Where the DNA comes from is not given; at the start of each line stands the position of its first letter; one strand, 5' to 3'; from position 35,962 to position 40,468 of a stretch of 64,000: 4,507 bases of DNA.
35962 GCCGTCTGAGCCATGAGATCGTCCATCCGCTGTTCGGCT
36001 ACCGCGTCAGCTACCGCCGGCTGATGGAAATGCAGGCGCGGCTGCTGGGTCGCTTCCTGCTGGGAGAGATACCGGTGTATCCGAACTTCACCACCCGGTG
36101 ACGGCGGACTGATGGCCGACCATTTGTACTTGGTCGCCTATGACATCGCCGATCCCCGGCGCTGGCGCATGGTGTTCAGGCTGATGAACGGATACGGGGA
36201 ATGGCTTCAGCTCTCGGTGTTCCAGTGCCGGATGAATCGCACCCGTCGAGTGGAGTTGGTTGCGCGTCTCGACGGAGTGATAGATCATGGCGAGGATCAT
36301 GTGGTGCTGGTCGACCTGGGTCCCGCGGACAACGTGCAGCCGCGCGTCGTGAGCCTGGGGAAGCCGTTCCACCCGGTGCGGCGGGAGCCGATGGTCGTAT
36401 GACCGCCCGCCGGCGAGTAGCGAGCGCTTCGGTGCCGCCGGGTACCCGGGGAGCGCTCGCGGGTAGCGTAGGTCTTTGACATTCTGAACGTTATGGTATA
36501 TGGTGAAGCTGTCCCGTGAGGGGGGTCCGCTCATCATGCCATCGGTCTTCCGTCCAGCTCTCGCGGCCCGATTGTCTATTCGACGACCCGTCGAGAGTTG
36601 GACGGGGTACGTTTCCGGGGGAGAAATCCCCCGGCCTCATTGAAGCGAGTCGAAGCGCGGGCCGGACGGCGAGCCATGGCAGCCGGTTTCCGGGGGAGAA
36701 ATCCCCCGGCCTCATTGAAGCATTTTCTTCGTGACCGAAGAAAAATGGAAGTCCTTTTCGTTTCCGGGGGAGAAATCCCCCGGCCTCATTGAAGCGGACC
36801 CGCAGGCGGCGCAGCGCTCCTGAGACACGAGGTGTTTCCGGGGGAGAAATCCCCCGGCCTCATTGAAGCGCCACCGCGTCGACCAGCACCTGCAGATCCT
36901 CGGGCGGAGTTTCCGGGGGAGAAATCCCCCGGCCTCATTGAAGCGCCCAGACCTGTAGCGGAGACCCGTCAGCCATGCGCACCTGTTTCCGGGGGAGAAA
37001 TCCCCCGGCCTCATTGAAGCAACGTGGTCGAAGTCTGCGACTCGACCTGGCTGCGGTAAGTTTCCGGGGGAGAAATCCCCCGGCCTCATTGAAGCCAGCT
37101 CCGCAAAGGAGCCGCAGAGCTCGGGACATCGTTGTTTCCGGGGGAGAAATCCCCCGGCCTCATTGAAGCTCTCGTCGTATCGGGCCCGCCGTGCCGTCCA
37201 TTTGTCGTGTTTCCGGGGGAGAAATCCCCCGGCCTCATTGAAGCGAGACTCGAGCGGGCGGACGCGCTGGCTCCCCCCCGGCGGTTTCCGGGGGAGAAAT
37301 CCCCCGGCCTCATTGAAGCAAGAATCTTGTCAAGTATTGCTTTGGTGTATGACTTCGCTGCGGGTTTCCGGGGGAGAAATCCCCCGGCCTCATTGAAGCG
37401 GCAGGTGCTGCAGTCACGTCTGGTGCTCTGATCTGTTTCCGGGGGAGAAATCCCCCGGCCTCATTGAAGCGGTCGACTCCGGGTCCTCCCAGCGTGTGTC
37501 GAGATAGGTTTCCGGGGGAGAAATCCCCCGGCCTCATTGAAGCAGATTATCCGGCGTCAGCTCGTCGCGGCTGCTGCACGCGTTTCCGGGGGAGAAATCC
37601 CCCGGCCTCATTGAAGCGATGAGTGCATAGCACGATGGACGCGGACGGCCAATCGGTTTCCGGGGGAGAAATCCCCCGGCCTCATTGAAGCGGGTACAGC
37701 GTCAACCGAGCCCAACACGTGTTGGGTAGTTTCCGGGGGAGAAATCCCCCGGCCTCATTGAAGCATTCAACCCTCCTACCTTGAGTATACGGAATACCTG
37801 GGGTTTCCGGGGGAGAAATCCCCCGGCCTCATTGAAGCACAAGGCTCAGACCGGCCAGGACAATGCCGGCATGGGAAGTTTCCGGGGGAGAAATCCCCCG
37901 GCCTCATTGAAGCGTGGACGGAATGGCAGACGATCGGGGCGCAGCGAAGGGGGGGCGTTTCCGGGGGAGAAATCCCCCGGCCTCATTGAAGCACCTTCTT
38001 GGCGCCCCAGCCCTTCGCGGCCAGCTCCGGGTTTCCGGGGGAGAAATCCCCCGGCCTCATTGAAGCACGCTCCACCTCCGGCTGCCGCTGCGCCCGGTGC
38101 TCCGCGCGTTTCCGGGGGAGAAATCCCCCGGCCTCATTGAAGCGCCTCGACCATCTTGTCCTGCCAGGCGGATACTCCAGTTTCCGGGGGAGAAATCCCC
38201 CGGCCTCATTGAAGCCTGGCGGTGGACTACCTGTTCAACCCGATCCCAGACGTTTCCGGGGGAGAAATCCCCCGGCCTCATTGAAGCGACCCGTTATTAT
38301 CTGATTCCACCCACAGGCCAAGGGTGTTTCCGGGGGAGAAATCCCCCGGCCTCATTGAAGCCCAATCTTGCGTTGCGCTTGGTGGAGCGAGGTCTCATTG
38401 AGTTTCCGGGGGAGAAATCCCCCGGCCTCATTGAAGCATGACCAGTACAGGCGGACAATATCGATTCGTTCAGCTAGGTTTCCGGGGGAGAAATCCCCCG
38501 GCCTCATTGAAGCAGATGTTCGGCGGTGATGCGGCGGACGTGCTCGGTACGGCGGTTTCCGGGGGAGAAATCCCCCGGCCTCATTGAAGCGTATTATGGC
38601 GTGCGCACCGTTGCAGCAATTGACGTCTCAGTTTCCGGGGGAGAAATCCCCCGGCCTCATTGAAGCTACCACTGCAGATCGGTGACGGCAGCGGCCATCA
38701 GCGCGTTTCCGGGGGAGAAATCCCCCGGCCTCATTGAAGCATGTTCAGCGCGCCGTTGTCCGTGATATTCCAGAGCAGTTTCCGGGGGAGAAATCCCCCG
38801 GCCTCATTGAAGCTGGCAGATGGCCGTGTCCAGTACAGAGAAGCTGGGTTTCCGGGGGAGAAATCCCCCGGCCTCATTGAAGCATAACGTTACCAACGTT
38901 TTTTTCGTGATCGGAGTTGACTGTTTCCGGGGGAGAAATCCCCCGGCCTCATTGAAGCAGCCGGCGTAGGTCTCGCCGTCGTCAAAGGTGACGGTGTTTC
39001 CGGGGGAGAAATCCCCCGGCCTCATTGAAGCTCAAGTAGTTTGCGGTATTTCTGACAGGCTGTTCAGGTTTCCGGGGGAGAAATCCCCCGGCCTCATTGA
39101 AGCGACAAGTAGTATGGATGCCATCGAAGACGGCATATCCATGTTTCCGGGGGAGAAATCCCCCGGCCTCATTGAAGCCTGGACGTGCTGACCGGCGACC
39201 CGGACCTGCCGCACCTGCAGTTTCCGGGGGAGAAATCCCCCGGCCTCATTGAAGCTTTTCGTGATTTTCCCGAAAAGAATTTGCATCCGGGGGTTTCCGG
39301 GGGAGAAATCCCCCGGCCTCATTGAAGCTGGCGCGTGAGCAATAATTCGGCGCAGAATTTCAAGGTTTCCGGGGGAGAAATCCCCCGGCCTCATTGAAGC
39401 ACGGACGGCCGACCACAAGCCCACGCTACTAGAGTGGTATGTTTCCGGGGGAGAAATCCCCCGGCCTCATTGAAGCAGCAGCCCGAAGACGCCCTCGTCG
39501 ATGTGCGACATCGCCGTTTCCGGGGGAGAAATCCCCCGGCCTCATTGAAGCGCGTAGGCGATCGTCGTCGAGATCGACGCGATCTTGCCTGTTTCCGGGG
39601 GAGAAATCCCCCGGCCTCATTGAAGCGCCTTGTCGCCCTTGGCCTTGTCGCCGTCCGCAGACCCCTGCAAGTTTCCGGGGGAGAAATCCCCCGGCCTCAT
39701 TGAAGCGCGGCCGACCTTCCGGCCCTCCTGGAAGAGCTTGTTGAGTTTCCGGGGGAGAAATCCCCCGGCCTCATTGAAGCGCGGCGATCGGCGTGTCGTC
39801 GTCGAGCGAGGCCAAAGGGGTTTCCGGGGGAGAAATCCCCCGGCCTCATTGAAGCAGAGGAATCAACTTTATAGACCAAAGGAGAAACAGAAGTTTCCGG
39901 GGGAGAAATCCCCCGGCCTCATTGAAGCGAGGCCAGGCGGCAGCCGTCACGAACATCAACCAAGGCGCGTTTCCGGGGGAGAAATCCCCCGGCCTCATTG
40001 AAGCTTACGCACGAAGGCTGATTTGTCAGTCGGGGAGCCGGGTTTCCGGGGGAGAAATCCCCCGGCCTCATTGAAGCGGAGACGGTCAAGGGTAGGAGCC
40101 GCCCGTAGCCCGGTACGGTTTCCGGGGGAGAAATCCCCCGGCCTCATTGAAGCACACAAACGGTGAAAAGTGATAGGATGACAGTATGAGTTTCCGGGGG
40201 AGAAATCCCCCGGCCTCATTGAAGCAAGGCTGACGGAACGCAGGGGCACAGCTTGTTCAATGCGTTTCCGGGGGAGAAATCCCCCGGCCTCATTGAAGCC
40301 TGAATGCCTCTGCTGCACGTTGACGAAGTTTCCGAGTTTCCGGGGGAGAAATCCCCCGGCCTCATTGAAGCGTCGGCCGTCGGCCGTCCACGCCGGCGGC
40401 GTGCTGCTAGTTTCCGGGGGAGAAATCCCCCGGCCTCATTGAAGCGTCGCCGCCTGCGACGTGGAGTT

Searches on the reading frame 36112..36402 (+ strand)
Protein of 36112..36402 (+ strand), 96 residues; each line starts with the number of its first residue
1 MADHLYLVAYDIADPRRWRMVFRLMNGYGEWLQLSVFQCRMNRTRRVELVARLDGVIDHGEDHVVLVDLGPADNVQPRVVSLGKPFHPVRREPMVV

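Call 17: search_protein_families(library=pfam, proteins=[window:36112-36402:+], max_evalue=0.01)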
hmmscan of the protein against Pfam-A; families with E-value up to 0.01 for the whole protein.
window:36112-36402:+ (96 aa): 1 family
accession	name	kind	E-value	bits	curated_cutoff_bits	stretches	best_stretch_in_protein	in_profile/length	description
PF09827.14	CRISPR_Cas2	-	7.9e-16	58.5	23.8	1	5-70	2-67/74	CRISPR associated protein Cas2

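Call 18: find_encoding_contigs(protein=window:36112-36402:+, flank=10000, max_places=8)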
Protein window:36112-36402:+ (96 aa): 2 contigs read that carry it; 2 places shown.
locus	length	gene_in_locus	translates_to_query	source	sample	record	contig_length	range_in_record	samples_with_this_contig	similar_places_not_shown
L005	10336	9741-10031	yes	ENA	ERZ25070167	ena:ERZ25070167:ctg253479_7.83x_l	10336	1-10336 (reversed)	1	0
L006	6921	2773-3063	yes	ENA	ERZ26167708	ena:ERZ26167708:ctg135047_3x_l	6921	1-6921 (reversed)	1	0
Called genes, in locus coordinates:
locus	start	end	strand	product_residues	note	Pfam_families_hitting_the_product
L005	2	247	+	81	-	?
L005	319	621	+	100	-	-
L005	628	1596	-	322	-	-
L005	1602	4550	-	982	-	PF22590:Cas3-like_C_2, PF18019:Cas3_HD (faint)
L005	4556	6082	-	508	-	PF09609:Cas_GSU0054 (faint)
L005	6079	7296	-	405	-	PF09617:Cas_GSU0053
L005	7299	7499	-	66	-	-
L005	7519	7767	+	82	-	-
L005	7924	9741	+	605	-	PF12705:PDDEXK_1, PF01930:Cas_Cas4, PF01867:Cas_Cas1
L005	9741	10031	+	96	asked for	PF09827:CRISPR_Cas2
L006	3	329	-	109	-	?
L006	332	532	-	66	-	-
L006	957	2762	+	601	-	PF12705:PDDEXK_1, PF01930:Cas_Cas4, PF01867:Cas_Cas1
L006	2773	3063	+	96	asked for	PF09827:CRISPR_Cas2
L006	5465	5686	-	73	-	-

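Call 29: list_cluster_members(proteins=[P0122, P0128, P0139, P0021, P0031, window:36112-36402:+])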
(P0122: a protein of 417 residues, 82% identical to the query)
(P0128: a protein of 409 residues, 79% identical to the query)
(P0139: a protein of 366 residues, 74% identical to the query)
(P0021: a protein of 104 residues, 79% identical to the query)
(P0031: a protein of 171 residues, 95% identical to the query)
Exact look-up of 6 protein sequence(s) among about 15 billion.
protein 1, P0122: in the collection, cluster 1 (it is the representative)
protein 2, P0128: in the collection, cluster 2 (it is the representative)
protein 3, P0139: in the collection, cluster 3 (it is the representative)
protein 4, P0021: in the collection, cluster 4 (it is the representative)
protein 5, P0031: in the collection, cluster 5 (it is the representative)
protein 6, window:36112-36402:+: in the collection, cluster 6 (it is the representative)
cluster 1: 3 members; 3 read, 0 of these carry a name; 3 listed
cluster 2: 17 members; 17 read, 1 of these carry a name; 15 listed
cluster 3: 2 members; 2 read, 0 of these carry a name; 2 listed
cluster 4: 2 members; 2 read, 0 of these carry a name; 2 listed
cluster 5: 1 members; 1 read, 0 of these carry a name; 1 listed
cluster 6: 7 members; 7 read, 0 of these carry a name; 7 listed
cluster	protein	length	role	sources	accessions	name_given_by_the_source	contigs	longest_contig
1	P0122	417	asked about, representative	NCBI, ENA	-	-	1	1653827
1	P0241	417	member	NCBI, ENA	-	-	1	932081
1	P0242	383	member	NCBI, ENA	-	-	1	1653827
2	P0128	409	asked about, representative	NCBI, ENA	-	-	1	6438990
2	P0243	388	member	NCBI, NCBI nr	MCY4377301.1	MAG: ISL3 family transposase [Spirochaetaceae bacterium] | ISL3 family transposase [Spirochaetaceae bacterium]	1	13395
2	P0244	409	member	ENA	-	-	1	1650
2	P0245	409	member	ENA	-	-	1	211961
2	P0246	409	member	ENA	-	-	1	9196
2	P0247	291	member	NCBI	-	-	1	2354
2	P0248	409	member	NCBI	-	-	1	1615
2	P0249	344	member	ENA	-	-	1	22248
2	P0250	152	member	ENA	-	-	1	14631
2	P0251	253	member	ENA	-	-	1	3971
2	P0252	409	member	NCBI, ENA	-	-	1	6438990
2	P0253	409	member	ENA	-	-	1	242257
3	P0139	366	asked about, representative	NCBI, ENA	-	-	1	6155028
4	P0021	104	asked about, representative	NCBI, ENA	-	-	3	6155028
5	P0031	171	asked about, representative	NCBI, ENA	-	-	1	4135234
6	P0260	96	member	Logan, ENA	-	-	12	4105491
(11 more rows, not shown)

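Call 31: find_encoding_contigs(protein=P0260, flank=10000, max_places=10)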
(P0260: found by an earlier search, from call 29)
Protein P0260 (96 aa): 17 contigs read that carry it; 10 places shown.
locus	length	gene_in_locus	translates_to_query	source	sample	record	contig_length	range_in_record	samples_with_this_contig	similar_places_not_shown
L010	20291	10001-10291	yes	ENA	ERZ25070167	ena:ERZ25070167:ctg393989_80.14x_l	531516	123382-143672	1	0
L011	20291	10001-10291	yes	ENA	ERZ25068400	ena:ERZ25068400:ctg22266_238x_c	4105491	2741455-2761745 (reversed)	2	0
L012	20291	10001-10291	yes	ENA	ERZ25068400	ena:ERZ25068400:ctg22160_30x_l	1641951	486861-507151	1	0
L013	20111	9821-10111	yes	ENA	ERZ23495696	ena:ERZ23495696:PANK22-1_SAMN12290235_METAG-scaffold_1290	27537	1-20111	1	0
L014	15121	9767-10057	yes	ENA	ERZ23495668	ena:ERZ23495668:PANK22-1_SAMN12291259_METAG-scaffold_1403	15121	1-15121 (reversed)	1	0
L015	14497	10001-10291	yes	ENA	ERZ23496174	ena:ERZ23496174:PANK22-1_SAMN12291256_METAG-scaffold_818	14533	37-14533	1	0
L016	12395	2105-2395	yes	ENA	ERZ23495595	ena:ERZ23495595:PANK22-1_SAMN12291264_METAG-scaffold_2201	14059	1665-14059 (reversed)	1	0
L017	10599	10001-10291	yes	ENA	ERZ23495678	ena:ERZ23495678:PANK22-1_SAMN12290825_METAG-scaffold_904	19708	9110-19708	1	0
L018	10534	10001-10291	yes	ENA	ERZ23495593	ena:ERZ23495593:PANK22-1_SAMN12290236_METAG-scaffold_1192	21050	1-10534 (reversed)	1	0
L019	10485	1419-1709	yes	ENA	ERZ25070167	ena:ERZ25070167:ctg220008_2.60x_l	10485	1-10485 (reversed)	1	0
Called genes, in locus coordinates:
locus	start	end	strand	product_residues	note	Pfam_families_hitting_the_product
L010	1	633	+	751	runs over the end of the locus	-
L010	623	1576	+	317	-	PF09617:Cas_GSU0053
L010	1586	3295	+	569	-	-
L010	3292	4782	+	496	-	PF18211:Csm1_B, PF22335:Cas10-Cmr2_palm2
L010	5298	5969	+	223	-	PF03787:RAMPs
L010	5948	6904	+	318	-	-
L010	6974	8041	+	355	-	PF09651:Cas_APE2256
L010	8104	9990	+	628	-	PF12705:PDDEXK_1, PF01930:Cas_Cas4, PF01867:Cas_Cas1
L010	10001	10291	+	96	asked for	PF09827:CRISPR_Cas2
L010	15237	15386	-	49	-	-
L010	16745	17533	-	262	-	-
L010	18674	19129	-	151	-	PF01797:Y1_Tnp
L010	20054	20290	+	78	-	-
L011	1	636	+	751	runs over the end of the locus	-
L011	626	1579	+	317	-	PF09617:Cas_GSU0053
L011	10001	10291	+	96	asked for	PF09827:CRISPR_Cas2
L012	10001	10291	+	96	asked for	PF09827:CRISPR_Cas2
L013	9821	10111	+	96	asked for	PF09827:CRISPR_Cas2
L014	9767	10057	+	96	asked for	PF09827:CRISPR_Cas2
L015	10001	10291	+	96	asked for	PF09827:CRISPR_Cas2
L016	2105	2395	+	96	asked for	PF09827:CRISPR_Cas2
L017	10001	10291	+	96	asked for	PF09827:CRISPR_Cas2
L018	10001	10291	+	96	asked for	PF09827:CRISPR_Cas2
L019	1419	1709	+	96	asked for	PF09827:CRISPR_Cas2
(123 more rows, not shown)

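Call 56: search_protein_families(library=ncbifam, proteins=[window:36112-36402:+])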
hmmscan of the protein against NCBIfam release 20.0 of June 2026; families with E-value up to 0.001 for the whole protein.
window:36112-36402:+ (96 aa): 1 family
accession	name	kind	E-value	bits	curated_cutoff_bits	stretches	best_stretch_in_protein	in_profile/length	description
TIGR01573.1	cas2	equivalog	1.8e-07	31.3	24.5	1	5-81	2-82/96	CRISPR-associated endonuclease Cas2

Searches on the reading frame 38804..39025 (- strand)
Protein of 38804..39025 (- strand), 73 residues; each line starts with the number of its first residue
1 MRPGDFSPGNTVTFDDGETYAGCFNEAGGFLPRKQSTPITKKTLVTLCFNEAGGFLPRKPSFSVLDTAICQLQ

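Call 59: find_encoding_contigs(protein=window:38804-39025:-, flank=10000, max_places=10)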
Protein window:38804-39025:- (73 aa): 1 contig read that carries it; 1 place shown.
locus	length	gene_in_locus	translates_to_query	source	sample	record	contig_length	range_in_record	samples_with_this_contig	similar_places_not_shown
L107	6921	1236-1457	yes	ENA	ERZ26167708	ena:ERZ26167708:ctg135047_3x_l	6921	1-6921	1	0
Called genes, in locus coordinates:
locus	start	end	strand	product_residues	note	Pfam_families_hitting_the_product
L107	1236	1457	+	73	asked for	-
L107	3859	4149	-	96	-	PF09827:CRISPR_Cas2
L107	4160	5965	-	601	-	PF12705:PDDEXK_1, PF01930:Cas_Cas4, PF01867:Cas_Cas1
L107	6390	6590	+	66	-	-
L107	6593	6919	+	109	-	?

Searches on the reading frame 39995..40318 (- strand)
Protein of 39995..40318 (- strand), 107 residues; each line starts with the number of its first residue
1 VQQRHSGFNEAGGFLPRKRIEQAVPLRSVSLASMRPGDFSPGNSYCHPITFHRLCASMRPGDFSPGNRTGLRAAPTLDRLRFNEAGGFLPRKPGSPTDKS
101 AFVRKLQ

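Call 24: find_encoding_contigs(protein=window:39995-40318:-, flank=6000, max_places=6)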
Protein window:39995-40318:- (107 aa): no gene with exactly this product is on record in the collection.
